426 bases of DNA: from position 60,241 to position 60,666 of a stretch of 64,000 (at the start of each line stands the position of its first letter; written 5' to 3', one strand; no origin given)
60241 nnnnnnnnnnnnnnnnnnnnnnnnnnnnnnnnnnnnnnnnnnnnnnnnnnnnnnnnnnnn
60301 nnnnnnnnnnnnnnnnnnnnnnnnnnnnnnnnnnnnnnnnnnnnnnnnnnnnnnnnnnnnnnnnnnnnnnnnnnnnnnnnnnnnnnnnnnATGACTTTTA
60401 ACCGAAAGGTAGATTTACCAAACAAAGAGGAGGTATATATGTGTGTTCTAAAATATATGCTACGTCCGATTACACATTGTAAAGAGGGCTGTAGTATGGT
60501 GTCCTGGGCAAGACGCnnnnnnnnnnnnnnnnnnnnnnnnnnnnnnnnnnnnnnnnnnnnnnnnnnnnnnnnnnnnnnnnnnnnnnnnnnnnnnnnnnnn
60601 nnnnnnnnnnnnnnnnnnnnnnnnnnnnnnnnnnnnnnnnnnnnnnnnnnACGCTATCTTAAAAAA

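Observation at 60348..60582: Leader-peptide/terminator attenuator-like architecture upstream of class II ribonucleotide reductase nrdJ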

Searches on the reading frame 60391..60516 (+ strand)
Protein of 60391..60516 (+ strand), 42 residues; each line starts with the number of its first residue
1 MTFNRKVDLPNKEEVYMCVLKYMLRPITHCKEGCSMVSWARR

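Call 10: search_protein_families(library=pfam, proteins=[window:60391-60516:+])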
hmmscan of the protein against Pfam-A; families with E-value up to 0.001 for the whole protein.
window:60391-60516:+ (42 aa): 0 families

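Call 24: find_homologous_proteins(query=window:60391-60516:+, max_evalue=10)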
Query seq(42 aa): no candidate shares three 5-residue words with the query. No homologue found.
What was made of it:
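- Tried and rejected: Word-indexed protein search with the 42-aa ORF: no candidates (call 24).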

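Call 68: search_protein_representatives(protein=window:60391-60516:+)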
Query: 42 residues. Proteins with E-value up to 0.001 (for the whole library): 13; up to 1e-10: 0; up to 1e-30: 0. The best 13 are listed.
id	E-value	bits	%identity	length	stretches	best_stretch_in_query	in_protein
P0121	1.8e-07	46.2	73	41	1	11-40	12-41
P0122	1.9e-07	46.2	55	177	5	7-35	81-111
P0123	2.7e-07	45.7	53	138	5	21-39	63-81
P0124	6.2e-07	44.6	59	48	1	7-40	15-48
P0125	6.8e-06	41.4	72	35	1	18-42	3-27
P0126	3.5e-05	39.2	66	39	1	12-40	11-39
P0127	4.2e-05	39.0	65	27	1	19-41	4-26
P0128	1.8e-04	37.1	28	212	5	5-30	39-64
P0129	4.9e-04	35.7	71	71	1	19-42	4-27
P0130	5.6e-04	35.5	67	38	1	19-42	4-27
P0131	5.9e-04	35.5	68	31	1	19-40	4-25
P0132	6.0e-04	35.5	62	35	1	12-40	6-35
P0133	6.2e-04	35.4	60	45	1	18-42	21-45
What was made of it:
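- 60439..60519 (+): Translated 26-codon small ORF (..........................), a member of an undescribed small-ORF family. 13 hits by phmmer (call 68).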

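Call 71: find_homologous_proteins(query=A4, max_evalue=1)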
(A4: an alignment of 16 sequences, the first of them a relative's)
Query A4 (16 sequences) (48 aa, profile of the alignment): 96 proteins with E <= 1 among 316 candidates.
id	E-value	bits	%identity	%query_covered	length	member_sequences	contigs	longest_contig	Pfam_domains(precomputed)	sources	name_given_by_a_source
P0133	7.9e-19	85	82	46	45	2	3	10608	-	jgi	-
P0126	1.0e-18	84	61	63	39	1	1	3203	-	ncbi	-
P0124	8.6e-17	78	100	100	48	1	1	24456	-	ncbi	ncbi:MAG: hypothetical protein ABII88_03035 [Candidatus Omnitrophota bacterium]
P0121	9.1e-17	78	79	60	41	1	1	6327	-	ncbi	-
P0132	2.5e-16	77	63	60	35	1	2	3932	-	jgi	jgi:hypothetical protein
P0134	2.9e-15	73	66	58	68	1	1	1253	-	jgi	jgi:hypothetical protein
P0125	5.8e-15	72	82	46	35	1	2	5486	-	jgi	jgi:hypothetical protein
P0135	1.3e-14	71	68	46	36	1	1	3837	-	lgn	-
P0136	1.7e-14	71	73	46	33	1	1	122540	-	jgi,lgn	jgi:hypothetical protein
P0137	3.4e-14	70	77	46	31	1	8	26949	-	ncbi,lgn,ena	-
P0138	4.6e-14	69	76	44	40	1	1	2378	-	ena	-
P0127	6.2e-14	69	77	46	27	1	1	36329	-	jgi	-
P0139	1.2e-13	68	77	46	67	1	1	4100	-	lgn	-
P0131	2.2e-13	67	67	44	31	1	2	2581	-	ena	-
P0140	4.2e-13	66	73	46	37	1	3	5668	-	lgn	-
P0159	2.8e-10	57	75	42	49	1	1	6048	-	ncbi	-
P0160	2.8e-10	57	76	35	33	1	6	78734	-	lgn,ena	-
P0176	2.7e-6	44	59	46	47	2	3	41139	-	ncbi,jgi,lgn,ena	-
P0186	7.8e-5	40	67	35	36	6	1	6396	-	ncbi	-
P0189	1.8e-4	39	67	31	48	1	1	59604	-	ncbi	ncbi:MAG: hypothetical protein WBD99_10820 [Thermodesulfobacteriota bacterium]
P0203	2.9e-3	35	59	46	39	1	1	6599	-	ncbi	-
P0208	6.8e-3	34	38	83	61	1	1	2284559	-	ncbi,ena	-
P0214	2.6e-2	32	53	40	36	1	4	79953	-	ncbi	-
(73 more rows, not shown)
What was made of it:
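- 60439..60519 (+): About 80 clusters with E < 1e-3 by profile search (call 71).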

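Call 76: find_encoding_contigs(protein=P0160, flank=3500, max_places=10)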
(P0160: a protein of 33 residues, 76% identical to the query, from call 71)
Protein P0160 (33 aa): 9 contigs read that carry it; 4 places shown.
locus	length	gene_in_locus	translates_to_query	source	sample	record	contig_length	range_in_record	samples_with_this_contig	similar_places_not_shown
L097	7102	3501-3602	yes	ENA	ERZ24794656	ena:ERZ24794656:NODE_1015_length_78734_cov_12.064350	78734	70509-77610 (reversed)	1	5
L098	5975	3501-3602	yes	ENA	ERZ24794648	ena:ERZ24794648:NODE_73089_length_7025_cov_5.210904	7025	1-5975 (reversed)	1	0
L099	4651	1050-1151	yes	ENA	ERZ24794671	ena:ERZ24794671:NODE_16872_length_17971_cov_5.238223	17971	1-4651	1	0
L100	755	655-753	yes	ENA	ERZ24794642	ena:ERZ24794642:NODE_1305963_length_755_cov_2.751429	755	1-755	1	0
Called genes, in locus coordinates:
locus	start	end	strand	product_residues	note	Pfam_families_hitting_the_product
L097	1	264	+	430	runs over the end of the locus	PF00215:OMPdecase, PF04131:NanE (faint), PF03737:RraA-like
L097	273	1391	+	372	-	PF01656:CbiA (weak), PF13500:AAA_26, PF07085:DRTGG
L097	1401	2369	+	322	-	PF01370:Epimerase, PF02719:Polysacc_synt_2 (faint), PF04321:RmlD_sub_bind, PF16363:GDP_Man_Dehyd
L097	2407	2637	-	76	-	-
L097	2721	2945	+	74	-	PF01106:NifU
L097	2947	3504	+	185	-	PF02525:Flavodoxin_2, PF03358:FMN_red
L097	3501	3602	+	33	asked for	-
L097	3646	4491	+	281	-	PF00037:Fer4 (weak), PF12837:Fer4_6 (weak), PF12838:Fer4_7 (faint), PF13237:Fer4_10, PF13459:Fer4_15 (faint), PF14697:Fer4_21 (weak), PF13187:Fer4_9 (weak), PF27217:AF_0155, +1 more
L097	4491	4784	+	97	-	-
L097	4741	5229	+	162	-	PF00210:Ferritin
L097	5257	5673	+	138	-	PF02082:Rrf2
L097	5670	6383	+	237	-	PF00970:FAD_binding_6, PF00175:NAD_binding_1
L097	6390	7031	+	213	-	PF00702:Hydrolase, PF12710:HAD, PF13419:HAD_2, PF13242:Hydrolase_like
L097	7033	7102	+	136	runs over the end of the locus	-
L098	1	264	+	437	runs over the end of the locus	?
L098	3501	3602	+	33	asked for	-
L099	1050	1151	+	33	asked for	-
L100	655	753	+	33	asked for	?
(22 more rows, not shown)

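Call 77: find_related_loci(query=A4, collection=viral_contigs, flank=3000)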
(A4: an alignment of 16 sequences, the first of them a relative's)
Query A4 (48 aa) in viral_contigs; peptide patterns used: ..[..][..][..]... (x = any residue, [..] = any of these).
16 stretches matched a pattern; 1 encode a relative of the query (tblastn E <= 1e-3); 1 distinct loci.
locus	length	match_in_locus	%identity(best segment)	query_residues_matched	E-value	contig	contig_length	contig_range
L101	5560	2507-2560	61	24-41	1e-6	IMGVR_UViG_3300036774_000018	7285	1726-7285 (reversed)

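Call 81: find_encoding_contigs(protein=P0208, flank=5000, max_places=6)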
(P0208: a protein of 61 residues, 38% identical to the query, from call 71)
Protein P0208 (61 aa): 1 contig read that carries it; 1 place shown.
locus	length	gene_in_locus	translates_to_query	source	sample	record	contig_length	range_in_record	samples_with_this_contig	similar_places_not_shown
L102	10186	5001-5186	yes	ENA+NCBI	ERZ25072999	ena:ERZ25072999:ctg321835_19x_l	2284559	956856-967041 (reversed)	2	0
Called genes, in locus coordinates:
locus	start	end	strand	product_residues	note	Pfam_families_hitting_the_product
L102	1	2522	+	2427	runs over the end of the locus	PF00191:Annexin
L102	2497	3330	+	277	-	-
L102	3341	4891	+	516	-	PF03781:FGE-sulfatase (weak)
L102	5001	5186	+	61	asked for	-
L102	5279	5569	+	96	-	PF01527:HTH_Tnp_1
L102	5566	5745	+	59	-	PF13276:HTH_21 (weak)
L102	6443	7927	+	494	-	PF00078:RVT_1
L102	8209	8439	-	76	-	PF07927:HicA_toxin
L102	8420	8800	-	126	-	PF12910:PHD_like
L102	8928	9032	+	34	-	-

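Call 88: list_cluster_members(proteins=[P0124, P0126, P0137, P0159, P0176, P0186, P0189, P0203, P0214, P0208])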
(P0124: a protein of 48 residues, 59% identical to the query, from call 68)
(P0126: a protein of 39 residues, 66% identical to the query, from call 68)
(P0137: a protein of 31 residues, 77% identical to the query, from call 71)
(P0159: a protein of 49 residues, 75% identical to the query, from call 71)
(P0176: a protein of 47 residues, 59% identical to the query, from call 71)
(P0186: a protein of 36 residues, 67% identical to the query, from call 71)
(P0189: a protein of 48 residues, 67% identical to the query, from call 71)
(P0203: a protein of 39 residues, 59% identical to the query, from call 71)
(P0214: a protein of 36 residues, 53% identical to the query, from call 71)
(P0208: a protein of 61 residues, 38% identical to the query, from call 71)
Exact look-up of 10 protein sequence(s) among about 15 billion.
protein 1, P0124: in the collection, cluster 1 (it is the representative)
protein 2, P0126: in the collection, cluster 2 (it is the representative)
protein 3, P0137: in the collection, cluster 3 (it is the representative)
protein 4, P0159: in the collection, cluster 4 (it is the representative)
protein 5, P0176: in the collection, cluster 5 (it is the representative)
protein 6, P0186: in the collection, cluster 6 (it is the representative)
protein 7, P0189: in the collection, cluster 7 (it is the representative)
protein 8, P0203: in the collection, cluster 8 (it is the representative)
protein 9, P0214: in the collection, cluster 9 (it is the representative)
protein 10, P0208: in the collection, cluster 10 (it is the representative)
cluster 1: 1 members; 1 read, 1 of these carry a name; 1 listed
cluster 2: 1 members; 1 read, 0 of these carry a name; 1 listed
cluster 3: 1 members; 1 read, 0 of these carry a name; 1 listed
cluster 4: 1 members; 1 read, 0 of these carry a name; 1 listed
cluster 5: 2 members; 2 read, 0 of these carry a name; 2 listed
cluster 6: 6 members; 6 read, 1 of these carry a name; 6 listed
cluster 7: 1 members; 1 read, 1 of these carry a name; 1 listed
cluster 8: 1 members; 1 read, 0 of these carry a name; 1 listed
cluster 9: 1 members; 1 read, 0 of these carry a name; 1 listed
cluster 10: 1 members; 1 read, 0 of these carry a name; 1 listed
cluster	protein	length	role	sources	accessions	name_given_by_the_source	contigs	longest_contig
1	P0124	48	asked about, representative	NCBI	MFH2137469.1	MAG: hypothetical protein ABII88_03035 [Candidatus Omnitrophota bacterium]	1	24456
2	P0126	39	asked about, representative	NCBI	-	-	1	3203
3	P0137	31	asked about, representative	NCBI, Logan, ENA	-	-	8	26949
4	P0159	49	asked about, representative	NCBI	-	-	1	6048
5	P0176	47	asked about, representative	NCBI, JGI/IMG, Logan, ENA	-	-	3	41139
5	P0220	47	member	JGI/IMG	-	-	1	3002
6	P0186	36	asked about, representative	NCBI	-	-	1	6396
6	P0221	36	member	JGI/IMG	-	hypothetical protein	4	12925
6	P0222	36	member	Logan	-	-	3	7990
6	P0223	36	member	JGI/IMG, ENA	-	-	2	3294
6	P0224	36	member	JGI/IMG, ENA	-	-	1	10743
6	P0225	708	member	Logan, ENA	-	-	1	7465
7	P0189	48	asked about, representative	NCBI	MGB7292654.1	MAG: hypothetical protein WBD99_10820 [Thermodesulfobacteriota bacterium]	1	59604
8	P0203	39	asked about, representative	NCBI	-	-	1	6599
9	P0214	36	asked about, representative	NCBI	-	-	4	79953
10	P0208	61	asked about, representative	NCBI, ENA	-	-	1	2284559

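Call 102: search_solved_structures(query=A4, max_evalue=10)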
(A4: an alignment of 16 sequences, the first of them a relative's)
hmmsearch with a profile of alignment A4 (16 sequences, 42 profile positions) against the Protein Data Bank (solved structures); distinct sequences matched with E-value up to 10: 1.
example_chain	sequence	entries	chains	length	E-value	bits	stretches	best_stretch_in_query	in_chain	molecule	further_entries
2g1e_A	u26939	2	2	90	2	11.2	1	17-32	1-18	hypothetical protein Ta0895 | Putative uncharacterized protein Ta0895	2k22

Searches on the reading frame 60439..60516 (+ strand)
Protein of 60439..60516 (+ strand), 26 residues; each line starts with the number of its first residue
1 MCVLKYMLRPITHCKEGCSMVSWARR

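Call 15: find_related_loci(query=A1, collection=viral_contigs, flank=3000)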
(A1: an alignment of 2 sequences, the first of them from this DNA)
Query A1 (26 aa) in viral_contigs; peptide patterns used: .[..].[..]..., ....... (x = any residue, [..] = any of these).
60 stretches matched a pattern, but none encodes a relative of the query by tblastn (E <= 1e-3).

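Call 16: find_related_loci(query=A1, collection=metagenome_contigs, flank=3000)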
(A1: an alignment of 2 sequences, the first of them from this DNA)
Query A1 (26 aa) in metagenome_contigs; peptide patterns used: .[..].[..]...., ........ (x = any residue, [..] = any of these).
53 stretches matched a pattern; 3 encode a relative of the query (tblastn E <= 1e-3); 3 distinct loci.
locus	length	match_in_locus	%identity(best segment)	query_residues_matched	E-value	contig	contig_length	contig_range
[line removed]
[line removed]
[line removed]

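Call 60: search_protein_families(library=ncbifam, proteins=[window:60439-60516:+], max_evalue=10)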
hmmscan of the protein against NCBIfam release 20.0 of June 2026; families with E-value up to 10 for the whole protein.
seq(26 aa): 0 families

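Call 62: search_protein_families(library=pfam, proteins=[window:60439-60516:+, L083:1014-1238:+, L083:677-934:+], max_evalue=1)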
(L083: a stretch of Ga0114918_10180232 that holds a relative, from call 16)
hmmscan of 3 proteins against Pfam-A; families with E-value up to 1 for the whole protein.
seq(26 aa): 0 families

L083:1014-1238:+ (75 aa): 1 family
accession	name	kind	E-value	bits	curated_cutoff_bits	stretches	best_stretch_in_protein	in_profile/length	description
PF07098.16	DUF1360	-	4.3e-06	27.1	21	1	22-63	37-80/102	Protein of unknown function (DUF1360)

L083:677-934:+ (86 aa): 0 families
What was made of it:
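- On Regulatory arrest peptide (TnaC/SpeFL/SecM-like): No Pfam, NCBIfam or PDB match (calls 60, 62, 102).
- A soluble peptide of 18-26 aa has no fold precedent here, with no Pfam, NCBIfam or PDB match (calls 60, 62, 102).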

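Call 63: search_protein_families(library=phrogs, proteins=[L083:1014-1238:+, L083:677-934:+, L083:47-598:-], max_evalue=0.01)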
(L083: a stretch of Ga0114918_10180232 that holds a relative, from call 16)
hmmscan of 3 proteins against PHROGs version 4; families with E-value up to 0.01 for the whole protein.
L083:1014-1238:+ (75 aa): 1 family
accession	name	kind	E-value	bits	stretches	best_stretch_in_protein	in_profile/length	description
phrog_781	-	unknown function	3.3e-05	24.2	1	5-60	42-106/152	-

L083:677-934:+ (86 aa): 1 family
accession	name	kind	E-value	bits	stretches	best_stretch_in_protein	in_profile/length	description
phrog_6437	-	unknown function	6.7e-21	75.7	1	4-85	3-86/86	-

L083:47-598:- (184 aa): 0 families
